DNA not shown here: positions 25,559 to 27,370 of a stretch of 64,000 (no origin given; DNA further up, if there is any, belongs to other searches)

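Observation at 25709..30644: Candidate undescribed four-gene module: nitrilase-fold enzyme, wHTH, soluble GAF/PAS kinase and atypical receiver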

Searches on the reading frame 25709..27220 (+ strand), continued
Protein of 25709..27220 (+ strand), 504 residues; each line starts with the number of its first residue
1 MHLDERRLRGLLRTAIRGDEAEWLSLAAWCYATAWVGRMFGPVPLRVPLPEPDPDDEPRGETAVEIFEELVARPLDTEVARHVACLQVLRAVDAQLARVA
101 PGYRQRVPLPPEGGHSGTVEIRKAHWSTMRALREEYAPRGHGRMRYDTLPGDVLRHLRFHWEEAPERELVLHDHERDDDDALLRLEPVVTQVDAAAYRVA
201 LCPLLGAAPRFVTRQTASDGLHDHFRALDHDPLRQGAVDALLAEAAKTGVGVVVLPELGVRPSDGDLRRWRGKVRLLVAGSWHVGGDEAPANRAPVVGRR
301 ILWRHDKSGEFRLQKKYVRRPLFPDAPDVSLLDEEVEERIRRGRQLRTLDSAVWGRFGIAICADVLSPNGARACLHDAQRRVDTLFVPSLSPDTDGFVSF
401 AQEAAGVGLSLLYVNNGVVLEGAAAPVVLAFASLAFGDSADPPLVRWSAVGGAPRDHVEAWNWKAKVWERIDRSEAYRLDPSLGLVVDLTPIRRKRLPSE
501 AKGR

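Call 78: find_encoding_contigs(protein=P0025, flank=9000, max_places=1)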
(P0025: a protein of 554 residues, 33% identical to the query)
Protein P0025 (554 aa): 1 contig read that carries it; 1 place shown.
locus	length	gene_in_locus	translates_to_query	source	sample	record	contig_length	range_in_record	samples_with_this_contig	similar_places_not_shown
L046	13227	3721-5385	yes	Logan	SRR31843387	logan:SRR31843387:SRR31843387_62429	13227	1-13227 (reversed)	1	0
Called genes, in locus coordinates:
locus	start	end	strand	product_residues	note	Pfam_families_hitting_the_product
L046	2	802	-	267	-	?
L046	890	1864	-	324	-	PF00535:Glycos_transf_2, PF13641:Glyco_tranf_2_3, PF13632:Glyco_trans_2_3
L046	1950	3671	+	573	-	PF13489:Methyltransf_23, PF08241:Methyltransf_11, PF08242:Methyltransf_12, PF13649:Methyltransf_25 (weak)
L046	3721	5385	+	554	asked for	PF00795:CN_hydrolase (weak)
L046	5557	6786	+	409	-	-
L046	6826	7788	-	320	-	PF00535:Glycos_transf_2, PF13641:Glyco_tranf_2_3, PF10111:Glyco_tranf_2_2 (faint)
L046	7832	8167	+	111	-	-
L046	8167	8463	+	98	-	-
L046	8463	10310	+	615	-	PF00535:Glycos_transf_2, PF13641:Glyco_tranf_2_3 (weak), PF00534:Glycos_transf_1, PF13692:Glyco_trans_1_4, PF20706:GT4-conflict (weak), PF13524:Glyco_trans_1_2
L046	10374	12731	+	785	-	PF13676:TIR_2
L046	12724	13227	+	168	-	?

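Call 79: find_encoding_contigs(protein=P0015, flank=9000, max_places=1)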
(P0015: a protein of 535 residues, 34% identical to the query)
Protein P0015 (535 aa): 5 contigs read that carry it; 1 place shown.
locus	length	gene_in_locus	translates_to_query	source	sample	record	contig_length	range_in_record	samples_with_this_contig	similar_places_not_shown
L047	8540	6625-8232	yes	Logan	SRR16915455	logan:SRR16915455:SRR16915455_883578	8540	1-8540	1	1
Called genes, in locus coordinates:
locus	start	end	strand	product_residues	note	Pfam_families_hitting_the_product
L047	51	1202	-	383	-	-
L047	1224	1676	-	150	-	-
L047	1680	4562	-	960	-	PF01590:GAF, PF13185:GAF_2, PF13492:GAF_3 (faint), PF02518:HATPase_c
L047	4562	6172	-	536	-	-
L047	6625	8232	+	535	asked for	PF00795:CN_hydrolase (weak)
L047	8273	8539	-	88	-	?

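Call 80: find_encoding_contigs(protein=P0017, flank=9000, max_places=1)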
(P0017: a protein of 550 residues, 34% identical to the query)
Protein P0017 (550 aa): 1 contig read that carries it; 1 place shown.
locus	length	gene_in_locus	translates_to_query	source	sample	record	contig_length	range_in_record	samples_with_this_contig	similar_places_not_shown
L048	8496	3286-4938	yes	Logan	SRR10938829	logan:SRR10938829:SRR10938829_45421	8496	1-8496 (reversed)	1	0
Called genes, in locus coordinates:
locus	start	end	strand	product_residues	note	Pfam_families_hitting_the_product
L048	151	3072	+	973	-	PF00176:SNF2-rel_dom, PF00271:Helicase_C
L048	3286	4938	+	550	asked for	-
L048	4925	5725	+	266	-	-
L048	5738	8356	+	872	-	-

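Call 82: search_protein_families(library=ncbifam, proteins=[L007:12689-14971:+, L002:2459-4843:+, L026:8684-10669:+, L033:4647-7328:+, L048:5738-8353:+, L004:4188-4613:+, L045:8510-9148:+, L007:10001-11581:+, L007:11797-12606:+], max_evalue=0.001)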
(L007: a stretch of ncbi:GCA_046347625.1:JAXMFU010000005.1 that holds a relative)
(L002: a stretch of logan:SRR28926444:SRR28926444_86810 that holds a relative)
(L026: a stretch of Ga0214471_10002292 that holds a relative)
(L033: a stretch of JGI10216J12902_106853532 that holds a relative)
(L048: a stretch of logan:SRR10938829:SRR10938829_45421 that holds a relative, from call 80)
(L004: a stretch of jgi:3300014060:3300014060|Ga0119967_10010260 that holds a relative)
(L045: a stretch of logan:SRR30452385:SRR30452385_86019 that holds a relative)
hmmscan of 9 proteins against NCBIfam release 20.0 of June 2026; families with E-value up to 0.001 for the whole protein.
L007:12689-14971:+ (761 aa): 16 families
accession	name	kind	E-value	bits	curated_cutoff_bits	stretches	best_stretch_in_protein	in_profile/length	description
NF047398.1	AAA_KGGVGR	domain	3.8e-40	138.3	90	1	8-219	3-189/190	KGGVGR-motif variant AAA ATPase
NF041717.1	HaaA_phane_TPR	equivalog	6.5e-16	57.6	1125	1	437-731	567-861/882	cyclophane-containing RiPP biosynthesis TPR protein HaaT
NF053617.1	SARPRegAfsRStmc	equivalog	3.7e-10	38.4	1430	1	434-696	711-970/986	SARP-family global regulator AfsR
NF053520.1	HK_Porph_FimS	equivalog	3.7e-07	28.8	600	1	427-531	169-273/618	sensor histidine kinase FimS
TIGR01969.1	minD_arch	subfamily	7.9e-07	28.5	201.75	0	10-55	3-48/251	cell division ATPase MinD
TIGR02917.1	PEP_TPR_lipo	equivalog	1.5e-06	26.4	312.2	1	494-611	627-731/899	XrtA/PEP-CTERM system TPR-repeat protein PrsT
TIGR01968.1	minD_bact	equivalog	2e-06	27.4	212.9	0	13-47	7-41/261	septum site-determining protein MinD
NF047371.1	FlcA_CTERM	equivalog_domain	5e-05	21.9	300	0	517-742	170-387/646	periplasmic flagellar collar protein FlcA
NF053720.1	NsdA_fam_reg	subfamily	5.4e-05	22.9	75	0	508-575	335-401/432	NsdA family TPR-like regulatory protein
TIGR00540.1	TPR_hemY_coli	hypoth_equivalog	8.4e-05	21.5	142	1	406-464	310-368/385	heme biosynthesis-associated TPR protein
NF033762.1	social_mot_Tgl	equivalog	0.00012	21.6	225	1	499-611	28-128/252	social motility TPR repeat lipoprotein Tgl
NF010423.0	PRK13849.1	equivalog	0.00016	21.1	313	0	9-49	3-43/231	conjugal transfer ATPase VirC1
NF040564.1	SCO2523_fam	equivalog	0.00021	20.7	200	0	14-57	7-50/305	SCO2523 family variant P-loop protein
NF041546.1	ParA_partition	equivalog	0.00025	20.7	180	0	12-46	4-38/203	ParA family partition ATPase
TIGR02552.1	LcrH_SycD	equivalog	0.00028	20.6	104.8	0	412-455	42-85/136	SycD/LcrH family type III secretion system chaperone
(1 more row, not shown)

L002:2459-4843:+ (795 aa): 11 families
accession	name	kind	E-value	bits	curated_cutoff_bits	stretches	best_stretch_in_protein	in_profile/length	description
NF047398.1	AAA_KGGVGR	domain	1.3e-35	123.5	90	1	3-218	3-189/190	KGGVGR-motif variant AAA ATPase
NF041546.1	ParA_partition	equivalog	1.9e-07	30.9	180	1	5-40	2-37/203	ParA family partition ATPase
TIGR01969.1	minD_arch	subfamily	1.1e-06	28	201.75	0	5-42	3-40/251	cell division ATPase MinD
NF041136.1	MrpORP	equivalog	5.8e-06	25.8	450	1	5-57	8-60/365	iron-sulfur cluster carrier protein MrpORP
TIGR03029.1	EpsG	equivalog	1.5e-05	24.3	313.8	1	8-55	109-156/274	chain length determinant protein tyrosine kinase EpsG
TIGR01968.1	minD_bact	equivalog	1.9e-05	24.2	212.9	0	4-41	3-40/261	septum site-determining protein MinD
NF040564.1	SCO2523_fam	equivalog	2.6e-05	23.7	200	1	9-56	7-54/305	SCO2523 family variant P-loop protein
TIGR01007.1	eps_fam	subfamily_domain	8.6e-05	22.2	108.05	1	10-65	25-78/204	polysaccharide biosynthesis tyrosine autokinase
TIGR03371.1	cellulose_yhjQ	equivalog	0.00027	20.5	157.85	1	4-80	3-80/246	cellulose biosynthesis protein BcsQ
NF053622.1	ATPseBagAMYCTU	equivalog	0.00031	20.3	400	0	8-54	12-57/325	ATPase BagA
TIGR02552.1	LcrH_SycD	equivalog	0.00032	20.4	104.8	0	397-471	51-120/136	SycD/LcrH family type III secretion system chaperone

L026:8684-10669:+ (662 aa): 1 family
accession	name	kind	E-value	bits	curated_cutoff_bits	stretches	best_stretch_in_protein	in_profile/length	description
NF047398.1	AAA_KGGVGR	domain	1.3e-20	74.6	90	1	283-480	4-188/190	KGGVGR-motif variant AAA ATPase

L033:4647-7328:+ (894 aa): 9 families
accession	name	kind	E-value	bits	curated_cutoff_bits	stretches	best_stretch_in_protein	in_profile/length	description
NF006799.0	PRK09302.1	equivalog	9e-15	54.2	408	1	357-666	16-299/515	circadian clock protein KaiC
TIGR03881.1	KaiC_arch_4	hypoth_equivalog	4.3e-09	36.4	247.8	1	357-596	6-227/231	KaiC domain-containing protein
TIGR02655.1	circ_KaiC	equivalog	3.3e-08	32.6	546.25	1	358-669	7-292/484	circadian clock protein KaiC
TIGR03877.1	thermo_KaiC_1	hypoth_equivalog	5.5e-08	32.6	307.25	1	357-435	7-80/238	KaiC domain-containing protein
NF004629.0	PRK05973.1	equivalog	2.2e-07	30.1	156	1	369-429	57-117/237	DNA helicase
TIGR03880.1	KaiC_arch_3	hypoth_equivalog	1.2e-06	28.2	249.45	1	358-425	2-65/224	KaiC domain-containing protein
TIGR00416.1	sms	equivalog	3.5e-05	22.7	403.05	0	376-433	94-151/454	DNA repair protein RadA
NF038214.1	IS21_help_AAA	equivalog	0.00016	21.5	200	0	376-413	90-127/232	IS21-like element helper ATPase IstB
TIGR02012.1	tigrfam_recA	equivalog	0.00098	18.5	325.3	0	375-416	54-95/321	recombinase RecA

L048:5738-8353:+ (872 aa): 1 family
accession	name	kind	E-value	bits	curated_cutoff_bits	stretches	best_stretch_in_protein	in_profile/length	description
NF047398.1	AAA_KGGVGR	domain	4.7e-30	105.3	90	1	3-206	5-187/190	KGGVGR-motif variant AAA ATPase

L004:4188-4613:+ (142 aa): 0 families

L045:8510-9148:+ (213 aa): 0 families

L007:10001-11581:+ (527 aa): 0 families

L007:11797-12606:+ (270 aa): 0 families

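Call 95: fold_search(model_id=the predicted structure, library=viral)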
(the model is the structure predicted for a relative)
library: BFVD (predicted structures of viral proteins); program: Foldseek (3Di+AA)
matches with E <= 10: 223; with E <= 0.001: 1
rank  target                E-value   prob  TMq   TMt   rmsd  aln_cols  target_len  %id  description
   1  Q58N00                4.6e-04  1.00  0.24  0.37  17.6       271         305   10  CN hydrolase domain-containing protein [Prochlorococcus phage P-SSM2]
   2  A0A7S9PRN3            4.5e-02  0.09  0.12  0.17  17.9       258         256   14  Capsid protein [Jingmen tick virus]
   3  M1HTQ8                7.5e-02  0.77  0.13  0.33  11.8       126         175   16  (no name in the UniProt tables at hand)
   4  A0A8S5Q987            1.6e-01  0.06  0.16  0.19  26.3       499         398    8  DNA polymerase II small subunit [Siphoviridae sp. ctfR912]
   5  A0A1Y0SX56            2.6e-01  0.11  0.07  0.12  24.2       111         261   14  Uncharacterized protein [Pseudomonas phage Noxifer]
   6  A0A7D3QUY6            2.6e-01  0.03  0.06  0.06  19.8       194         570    8  AAA ATPase protein [Fadolivirus FV1/VV64]
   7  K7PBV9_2              4.6e-01  0.03  0.10  0.06  21.7       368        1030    8  Protein ORF42 [Cyprinid herpesvirus 1]
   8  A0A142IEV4            5.5e-01  0.10  0.10  0.24   8.0       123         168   10  Putative deoxycytidylate deaminase [Pseudomonas phage vB_PsyM_KIL4]
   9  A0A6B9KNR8            6.5e-01  0.07  0.10  0.21  18.5       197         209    8  Uncharacterized protein [Atrato Denso-like virus 1]
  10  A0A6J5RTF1            7.7e-01  0.06  0.08  0.06  13.2       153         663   11  AAA domain containing protein [uncultured Caudovirales phage]
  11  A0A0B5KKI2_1          8.1e-01  0.03  0.10  0.06  19.5       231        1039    9  RNA-directed RNA polymerase L [Wuhan horsefly Virus]
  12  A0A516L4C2            9.1e-01  0.06  0.11  0.25  10.9       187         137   14  (no name in the UniProt tables at hand)
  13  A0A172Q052            1.1e+00  0.04  0.08  0.11  16.4       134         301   13  Uncharacterized protein [Acinetobacter phage vB_AbaM_ME3]
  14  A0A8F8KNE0            1.2e+00  0.16  0.11  0.21   8.0        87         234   10  DNA-directed RNA polymerase subunit 5 [Clandestinovirus]
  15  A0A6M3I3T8            1.3e+00  0.06  0.13  0.19  13.1       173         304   12  (no name in the UniProt tables at hand)
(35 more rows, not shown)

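Call 101: search_protein_families(library=padloc, alignment_id=A1, max_evalue=0.01)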
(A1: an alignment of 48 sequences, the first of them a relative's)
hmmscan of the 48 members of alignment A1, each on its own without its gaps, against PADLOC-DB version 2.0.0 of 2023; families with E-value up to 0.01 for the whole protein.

A. member 1, P0001 (504 aa): 2 families
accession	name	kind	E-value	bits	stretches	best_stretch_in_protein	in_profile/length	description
PDLC01989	CARF_m7--CARF_nitrilase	-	0.00071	16.3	1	342-416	308-376/457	-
PDLC03804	RTasNitrilase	-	0.0049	13.9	1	235-401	177-318/397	DRT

B. families by the number of members that match (of 48 scanned): 5 families
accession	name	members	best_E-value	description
PDLC03804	RTasNitrilase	19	7.9e-09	DRT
PDLC01989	CARF_m7--CARF_nitrilase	13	1.5e-05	-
PDLC03767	RT_UG29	7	4.9e-07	DRT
PDLC03780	RT_UG5-nitrilase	3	0.00016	DRT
PDLC03745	Drt1a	1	0.0014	DRT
